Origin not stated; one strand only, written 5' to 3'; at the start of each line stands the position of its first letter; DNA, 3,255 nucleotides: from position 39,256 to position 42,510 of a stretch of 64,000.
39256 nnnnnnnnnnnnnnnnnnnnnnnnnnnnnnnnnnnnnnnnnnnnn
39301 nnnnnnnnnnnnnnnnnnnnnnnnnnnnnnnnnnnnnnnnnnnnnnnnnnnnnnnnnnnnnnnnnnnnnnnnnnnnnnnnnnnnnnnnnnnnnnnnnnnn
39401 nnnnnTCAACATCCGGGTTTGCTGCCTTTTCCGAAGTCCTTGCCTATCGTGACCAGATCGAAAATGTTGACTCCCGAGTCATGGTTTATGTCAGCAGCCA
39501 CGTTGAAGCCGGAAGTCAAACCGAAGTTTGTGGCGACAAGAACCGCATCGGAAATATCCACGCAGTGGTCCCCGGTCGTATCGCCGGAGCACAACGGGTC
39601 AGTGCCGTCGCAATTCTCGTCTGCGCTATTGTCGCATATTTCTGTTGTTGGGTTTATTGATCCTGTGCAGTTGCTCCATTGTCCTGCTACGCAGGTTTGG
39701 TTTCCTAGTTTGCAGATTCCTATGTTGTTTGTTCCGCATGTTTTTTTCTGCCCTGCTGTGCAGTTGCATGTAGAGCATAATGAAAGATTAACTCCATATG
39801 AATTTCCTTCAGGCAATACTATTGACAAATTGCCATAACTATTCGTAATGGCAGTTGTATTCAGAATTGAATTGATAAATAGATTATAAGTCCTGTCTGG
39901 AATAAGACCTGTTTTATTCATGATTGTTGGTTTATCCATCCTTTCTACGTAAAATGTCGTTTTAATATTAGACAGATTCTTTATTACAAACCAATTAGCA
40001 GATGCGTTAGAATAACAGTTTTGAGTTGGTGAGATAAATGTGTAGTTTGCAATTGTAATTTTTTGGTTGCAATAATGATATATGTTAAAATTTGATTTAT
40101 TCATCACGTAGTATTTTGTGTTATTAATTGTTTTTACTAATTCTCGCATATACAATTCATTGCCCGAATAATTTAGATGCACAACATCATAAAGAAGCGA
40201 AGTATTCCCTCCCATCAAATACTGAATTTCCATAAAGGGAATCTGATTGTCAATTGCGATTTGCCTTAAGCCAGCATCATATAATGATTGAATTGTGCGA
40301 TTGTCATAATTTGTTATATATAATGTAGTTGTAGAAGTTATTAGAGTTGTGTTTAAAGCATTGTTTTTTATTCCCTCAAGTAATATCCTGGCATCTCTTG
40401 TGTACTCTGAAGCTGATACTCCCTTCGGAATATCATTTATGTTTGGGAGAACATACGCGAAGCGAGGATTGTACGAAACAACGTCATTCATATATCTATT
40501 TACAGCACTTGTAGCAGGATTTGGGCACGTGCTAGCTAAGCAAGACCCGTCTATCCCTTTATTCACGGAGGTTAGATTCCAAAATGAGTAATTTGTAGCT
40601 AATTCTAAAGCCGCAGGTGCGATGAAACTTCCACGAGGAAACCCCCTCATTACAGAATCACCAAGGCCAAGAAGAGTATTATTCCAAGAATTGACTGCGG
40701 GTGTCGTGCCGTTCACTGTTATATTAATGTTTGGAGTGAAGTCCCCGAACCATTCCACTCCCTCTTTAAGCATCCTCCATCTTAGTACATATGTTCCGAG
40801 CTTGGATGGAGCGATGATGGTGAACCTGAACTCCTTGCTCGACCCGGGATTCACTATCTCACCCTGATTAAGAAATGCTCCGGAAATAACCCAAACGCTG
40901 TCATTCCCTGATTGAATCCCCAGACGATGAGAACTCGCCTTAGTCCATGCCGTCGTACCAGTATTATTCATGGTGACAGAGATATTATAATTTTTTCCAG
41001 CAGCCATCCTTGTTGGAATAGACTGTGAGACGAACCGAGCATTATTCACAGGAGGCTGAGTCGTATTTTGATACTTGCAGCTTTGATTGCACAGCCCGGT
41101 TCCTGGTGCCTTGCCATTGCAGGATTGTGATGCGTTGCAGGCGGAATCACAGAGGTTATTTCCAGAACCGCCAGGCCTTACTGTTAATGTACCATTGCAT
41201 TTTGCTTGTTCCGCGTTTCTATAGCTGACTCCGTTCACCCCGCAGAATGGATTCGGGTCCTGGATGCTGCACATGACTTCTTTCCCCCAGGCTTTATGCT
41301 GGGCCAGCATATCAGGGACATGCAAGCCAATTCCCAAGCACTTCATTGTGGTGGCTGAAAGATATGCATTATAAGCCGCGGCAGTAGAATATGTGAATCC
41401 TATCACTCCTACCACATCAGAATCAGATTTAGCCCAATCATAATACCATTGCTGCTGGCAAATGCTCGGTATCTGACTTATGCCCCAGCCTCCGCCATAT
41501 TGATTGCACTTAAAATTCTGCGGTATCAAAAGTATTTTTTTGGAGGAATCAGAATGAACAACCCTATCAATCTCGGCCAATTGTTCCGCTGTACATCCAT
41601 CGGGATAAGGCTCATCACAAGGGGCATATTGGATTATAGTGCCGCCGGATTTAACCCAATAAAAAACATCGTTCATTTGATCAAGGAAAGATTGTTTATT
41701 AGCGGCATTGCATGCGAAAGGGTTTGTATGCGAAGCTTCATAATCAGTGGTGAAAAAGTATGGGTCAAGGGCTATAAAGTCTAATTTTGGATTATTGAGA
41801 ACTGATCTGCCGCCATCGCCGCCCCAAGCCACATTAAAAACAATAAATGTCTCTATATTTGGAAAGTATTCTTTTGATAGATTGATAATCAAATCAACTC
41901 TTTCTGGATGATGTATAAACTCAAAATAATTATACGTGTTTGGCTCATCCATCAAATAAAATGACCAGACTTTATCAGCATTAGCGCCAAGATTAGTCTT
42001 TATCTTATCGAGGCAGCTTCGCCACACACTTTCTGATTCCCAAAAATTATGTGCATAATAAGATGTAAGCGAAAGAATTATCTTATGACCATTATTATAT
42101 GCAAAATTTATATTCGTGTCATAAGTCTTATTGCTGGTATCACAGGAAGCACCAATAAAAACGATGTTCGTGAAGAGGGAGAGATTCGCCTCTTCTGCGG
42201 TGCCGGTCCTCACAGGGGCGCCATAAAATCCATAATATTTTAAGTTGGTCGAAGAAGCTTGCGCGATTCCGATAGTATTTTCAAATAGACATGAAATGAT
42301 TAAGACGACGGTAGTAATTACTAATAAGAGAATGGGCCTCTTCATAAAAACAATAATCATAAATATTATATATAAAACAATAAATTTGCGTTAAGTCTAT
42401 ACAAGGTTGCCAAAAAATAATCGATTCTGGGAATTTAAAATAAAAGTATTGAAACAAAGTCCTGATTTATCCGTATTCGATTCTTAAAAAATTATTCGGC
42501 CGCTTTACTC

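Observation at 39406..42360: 984-aa secreted, Cys-rich, sequon-rich protein with a dockerin-like EF-hand repeat, in an AT-rich island next to the rRNA/tRNA cluster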

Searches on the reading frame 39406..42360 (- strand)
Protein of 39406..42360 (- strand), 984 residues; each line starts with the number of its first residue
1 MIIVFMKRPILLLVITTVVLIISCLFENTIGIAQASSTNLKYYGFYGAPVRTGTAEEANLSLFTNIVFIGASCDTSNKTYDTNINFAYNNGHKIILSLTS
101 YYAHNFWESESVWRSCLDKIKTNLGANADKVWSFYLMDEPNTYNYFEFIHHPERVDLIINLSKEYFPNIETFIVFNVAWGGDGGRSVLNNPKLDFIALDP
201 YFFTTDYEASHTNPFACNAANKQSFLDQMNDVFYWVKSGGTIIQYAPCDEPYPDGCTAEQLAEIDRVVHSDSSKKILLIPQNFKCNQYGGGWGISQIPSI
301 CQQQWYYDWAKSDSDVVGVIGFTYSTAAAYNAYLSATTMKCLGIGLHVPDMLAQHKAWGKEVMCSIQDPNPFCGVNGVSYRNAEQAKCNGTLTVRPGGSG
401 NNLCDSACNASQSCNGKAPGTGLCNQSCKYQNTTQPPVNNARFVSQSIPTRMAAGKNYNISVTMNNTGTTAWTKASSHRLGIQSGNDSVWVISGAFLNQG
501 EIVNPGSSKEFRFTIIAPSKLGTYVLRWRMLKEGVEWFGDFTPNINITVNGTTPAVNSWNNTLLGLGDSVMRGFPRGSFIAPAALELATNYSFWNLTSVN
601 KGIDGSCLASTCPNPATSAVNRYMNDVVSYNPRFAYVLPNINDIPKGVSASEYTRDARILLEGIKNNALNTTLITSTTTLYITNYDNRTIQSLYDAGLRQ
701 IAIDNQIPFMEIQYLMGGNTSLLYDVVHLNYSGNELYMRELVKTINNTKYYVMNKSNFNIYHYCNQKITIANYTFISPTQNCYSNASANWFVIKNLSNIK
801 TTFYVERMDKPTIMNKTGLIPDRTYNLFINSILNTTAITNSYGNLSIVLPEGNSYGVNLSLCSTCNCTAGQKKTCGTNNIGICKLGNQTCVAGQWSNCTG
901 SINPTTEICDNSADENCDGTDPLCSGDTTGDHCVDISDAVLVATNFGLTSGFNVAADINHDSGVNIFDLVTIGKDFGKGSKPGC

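Call 4: search_protein_families(library=pfam, proteins=[window:39406-42360:-], max_evalue=1)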
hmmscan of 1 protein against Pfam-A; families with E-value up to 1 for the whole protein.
window:39406-42360:- (984 aa): 6 families
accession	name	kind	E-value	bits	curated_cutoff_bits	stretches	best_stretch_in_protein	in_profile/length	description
PF16158.11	N_BRCA1_IG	-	2e-07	31.9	28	1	450-540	6-100/108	Ig-like domain from next to BRCA1 gene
PF13472.12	Lipase_GDSL_2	-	5.8e-07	30.6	32.9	1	566-735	2-177/178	GDSL-like Lipase/Acylhydrolase family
PF07705.17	CARDB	-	0.0087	16.7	22.7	1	445-527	8-80/101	CARDB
PF00404.24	Dockerin_1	-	0.013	16.2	22.9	1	926-972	2-52/57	Dockerin type I domain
PF11617.13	Cu-binding_MopE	-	0.018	15.7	27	1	902-921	9-28/30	Putative metal-binding motif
PF17454.7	Bee_toxin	-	0.7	10.1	25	1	413-429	27-43/46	Honey bee toxin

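Call 5: search_protein_families(library=ncbifam, proteins=[window:39406-42360:-], max_evalue=1)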
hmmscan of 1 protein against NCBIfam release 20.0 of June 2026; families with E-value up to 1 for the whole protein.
window:39406-42360:- (984 aa): 1 family
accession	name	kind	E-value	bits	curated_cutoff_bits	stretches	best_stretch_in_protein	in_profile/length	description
NF009800.0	PRK13285.2-3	equivalog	0.26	11.1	226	1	188-211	50-73/149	flagellar assembly protein FliW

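Call 7: find_homologous_proteins(query=window:39406-42360:-, max_evalue=0.001)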
Query window:39406-42360:- (984 aa): 11 proteins with E <= 0.001 among 6235 candidates.
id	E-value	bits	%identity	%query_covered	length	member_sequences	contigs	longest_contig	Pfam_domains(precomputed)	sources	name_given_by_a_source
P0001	0.0e+0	2293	100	99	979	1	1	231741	PF16158.12,PF13472.13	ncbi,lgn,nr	ncbi:MAG: NBR1-Ig-like domain-containing protein [Candidatus Aenigmarchaeota archaeon]|nr:NBR1-Ig-li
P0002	1.1e-121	426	47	43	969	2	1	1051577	-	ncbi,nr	ncbi:MAG: hypothetical protein JSW41_01545 [Candidatus Aenigmatarchaeota archaeon]|nr:MAG: hypotheti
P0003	4.2e-111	391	43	44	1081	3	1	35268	PF17957.8,PF13750.13,PF01471.24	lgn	-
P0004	1.9e-107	379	45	43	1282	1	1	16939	-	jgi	-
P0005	7.6e-51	191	41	11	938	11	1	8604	PF13517.13,PF10528.15,PF07705.18,PF16158.12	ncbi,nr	ncbi:MAG TPA: FG-GAP-like repeat-containing protein [Vicinamibacterales bacterium]|nr:FG-GAP-like re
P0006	1.4e-25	108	43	11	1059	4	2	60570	PF01839.30,PF00413.31,PF13517.13,PF16158.12,PF05345.19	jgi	jgi:hypothetical protein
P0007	4.2e-24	103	42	15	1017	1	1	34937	PF07538.17,PF16158.12,PF00395.26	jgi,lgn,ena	jgi:hypothetical protein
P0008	3.0e-22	97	31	10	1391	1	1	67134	PF00801.27,PF16158.12,PF07995.18,PF18911.7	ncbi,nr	ncbi:MAG: PQQ-dependent sugar dehydrogenase [Pirellulales bacterium]|nr:PQQ-dependent sugar dehydrog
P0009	1.7e-18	84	35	12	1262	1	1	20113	PF05593.20,PF16158.12,PF25023.2,PF08329.17,PF20148.5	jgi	jgi:YD repeat-containing protein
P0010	3.3e-18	83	37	12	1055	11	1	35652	PF01839.30,PF00413.31,PF13517.13,PF16158.12,PF05345.19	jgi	jgi:hypothetical protein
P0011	2.5e-16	77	40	13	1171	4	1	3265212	PF05593.20,PF16158.12,PF25023.2,PF08329.17,PF20148.5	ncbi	ncbi:DUF6531 domain-containing protein [Lysobacter sp. HA35]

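Call 8: search_solved_structures(query=window:39406-42360:-, max_evalue=1, show_alignments=3)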
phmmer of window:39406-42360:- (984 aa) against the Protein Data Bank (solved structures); distinct sequences matched with E-value up to 1: 2.
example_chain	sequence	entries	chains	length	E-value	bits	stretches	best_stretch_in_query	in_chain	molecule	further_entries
2y3n_B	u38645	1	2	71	0.00049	21.3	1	925-979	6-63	CELLULOSOMAL FAMILY-48 PROCESSIVE GLYCOSIDE HYDROLASE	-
2jnk_A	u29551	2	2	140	0.84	10.6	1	925-971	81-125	Hyalurononglucosaminidase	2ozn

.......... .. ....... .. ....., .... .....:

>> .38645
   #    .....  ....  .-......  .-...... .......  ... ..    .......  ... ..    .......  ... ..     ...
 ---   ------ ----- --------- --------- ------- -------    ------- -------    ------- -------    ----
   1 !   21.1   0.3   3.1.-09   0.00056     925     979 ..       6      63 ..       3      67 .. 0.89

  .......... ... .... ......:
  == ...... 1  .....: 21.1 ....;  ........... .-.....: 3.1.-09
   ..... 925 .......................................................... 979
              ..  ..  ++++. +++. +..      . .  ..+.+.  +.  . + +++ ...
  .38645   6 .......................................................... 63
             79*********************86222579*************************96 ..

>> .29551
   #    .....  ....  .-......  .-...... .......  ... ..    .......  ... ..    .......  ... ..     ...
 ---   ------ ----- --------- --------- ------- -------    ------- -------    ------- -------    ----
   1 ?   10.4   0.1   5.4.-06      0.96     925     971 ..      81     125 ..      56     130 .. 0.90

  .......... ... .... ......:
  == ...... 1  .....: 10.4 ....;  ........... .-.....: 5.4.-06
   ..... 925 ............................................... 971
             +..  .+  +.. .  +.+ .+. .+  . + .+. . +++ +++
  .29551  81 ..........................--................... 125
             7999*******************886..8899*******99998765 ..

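Call 25: list_cluster_members(proteins=[P0001, P0002, P0003, P0004, P0012, P0013, P0014, P0015, P0016, P0028])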
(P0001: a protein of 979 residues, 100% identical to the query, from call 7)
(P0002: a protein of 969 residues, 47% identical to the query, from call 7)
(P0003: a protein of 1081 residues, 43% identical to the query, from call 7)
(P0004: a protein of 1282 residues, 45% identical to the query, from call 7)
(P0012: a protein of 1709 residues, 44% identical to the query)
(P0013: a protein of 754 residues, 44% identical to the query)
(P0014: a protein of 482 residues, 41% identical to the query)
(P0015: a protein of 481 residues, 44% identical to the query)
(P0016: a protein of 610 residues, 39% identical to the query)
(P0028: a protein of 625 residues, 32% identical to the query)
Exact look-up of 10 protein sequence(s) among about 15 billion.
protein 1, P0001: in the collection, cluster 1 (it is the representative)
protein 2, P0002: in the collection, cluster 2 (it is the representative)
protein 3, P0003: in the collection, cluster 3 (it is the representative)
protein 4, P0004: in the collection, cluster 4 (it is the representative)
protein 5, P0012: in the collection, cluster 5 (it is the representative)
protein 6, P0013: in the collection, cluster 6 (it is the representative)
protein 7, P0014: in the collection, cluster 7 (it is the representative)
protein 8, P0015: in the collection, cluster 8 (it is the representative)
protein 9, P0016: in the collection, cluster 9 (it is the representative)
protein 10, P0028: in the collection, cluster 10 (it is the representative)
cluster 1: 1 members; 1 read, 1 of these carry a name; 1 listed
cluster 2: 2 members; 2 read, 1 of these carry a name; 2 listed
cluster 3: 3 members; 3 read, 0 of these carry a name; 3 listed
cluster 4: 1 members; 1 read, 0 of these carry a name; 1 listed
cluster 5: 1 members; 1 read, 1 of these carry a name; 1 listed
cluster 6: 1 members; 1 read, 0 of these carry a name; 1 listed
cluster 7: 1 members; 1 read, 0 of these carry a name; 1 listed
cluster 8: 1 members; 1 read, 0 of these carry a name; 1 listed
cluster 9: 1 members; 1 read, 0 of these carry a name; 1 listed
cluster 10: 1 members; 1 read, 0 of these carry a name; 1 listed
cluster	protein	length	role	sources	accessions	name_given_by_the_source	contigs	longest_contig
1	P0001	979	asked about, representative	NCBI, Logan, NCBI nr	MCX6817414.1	MAG: NBR1-Ig-like domain-containing protein [Candidatus Aenigmarchaeota archaeon] | NBR1-Ig-like domain-containing protein [Candidatus Aenigmarchaeota archaeon]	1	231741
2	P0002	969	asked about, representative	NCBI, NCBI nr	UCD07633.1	MAG: hypothetical protein JSW41_01545 [Candidatus Aenigmatarchaeota archaeon] | MAG: hypothetical protein JSW41_01545 [Candidatus Aenigmarchaeota archaeon]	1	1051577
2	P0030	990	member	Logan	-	-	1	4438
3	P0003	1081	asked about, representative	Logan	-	-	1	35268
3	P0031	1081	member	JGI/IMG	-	-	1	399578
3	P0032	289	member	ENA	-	-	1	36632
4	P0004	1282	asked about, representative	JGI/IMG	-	-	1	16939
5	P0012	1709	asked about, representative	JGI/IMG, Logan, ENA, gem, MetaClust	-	\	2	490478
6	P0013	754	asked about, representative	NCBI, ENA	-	-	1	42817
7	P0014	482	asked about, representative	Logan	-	-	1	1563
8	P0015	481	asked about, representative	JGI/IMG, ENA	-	-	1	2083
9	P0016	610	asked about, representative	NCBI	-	-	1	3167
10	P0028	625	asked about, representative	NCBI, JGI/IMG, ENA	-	-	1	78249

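Call 30: find_encoding_contigs(protein=P0002, flank=10000, max_places=3)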
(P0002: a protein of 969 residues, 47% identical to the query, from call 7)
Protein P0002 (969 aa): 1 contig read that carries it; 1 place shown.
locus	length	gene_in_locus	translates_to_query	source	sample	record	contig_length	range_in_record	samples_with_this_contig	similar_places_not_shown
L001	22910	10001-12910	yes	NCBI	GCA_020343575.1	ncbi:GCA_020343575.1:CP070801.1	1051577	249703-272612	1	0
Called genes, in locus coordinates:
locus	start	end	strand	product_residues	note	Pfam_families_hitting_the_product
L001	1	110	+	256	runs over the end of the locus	-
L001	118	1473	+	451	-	-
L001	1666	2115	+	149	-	-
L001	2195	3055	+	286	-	PF13353:Fer4_12 (weak), PF04055:Radical_SAM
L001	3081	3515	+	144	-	PF27325:MJ0538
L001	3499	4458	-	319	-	PF01259:SAICAR_synt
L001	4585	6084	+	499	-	PF00206:Lyase_1, PF10397:ADSL_C (faint), PF08328:ASL_C (weak)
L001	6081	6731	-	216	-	PF13549:ATP-grasp_5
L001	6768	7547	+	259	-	PF01694:Rhomboid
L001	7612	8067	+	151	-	PF01936:NYN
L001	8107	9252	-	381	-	PF00091:Tubulin, PF12327:FtsZ_C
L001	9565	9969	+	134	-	PF01873:eIF-5_eIF-2B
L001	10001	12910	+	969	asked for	-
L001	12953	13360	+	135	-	-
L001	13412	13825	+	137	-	PF01951:Archease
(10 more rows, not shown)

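Call 44: find_encoding_contigs(protein=P0003, flank=10000, max_places=2)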
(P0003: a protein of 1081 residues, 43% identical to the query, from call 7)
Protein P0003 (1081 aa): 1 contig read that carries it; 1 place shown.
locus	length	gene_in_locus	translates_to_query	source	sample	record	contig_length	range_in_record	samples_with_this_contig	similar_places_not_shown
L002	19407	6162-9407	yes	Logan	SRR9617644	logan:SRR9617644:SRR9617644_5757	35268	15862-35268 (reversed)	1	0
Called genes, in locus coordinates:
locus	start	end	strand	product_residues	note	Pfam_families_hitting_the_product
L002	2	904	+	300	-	?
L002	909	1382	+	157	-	PF00588:SpoU_methylase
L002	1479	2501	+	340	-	PF00044:Gp_dh_N, PF02800:Gp_dh_C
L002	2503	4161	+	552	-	-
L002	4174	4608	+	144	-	PF02502:LacAB_rpiB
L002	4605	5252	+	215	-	PF00834:Ribul_P_3_epim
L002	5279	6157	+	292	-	PF00456:Transketolase_N, PF13292:DXP_synthase_N, PF00676:E1_dh (weak)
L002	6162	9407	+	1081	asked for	PF13750:Big_3_3 (faint), PF17957:Big_7, PF01471:PG_binding_1 (weak)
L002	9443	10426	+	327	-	PF02779:Transket_pyr, PF02780:Transketolase_C, PF17147:PFOR_II (faint), PF22613:Transketolase_C_1 (faint)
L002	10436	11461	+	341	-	PF00294:PfkB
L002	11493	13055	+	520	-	PF07969:Amidohydro_3 (weak), PF01979:Amidohydro_1 (weak), PF07969:Amidohydro_3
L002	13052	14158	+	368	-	PF01098:FTSW_RODA_SPOVE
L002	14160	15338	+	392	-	PF03033:Glyco_transf_28, PF04101:Glyco_tran_28_C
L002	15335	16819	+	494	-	PF00749:tRNA-synt_1c, PF19269:Anticodon_2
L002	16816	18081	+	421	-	PF01551:Peptidase_M23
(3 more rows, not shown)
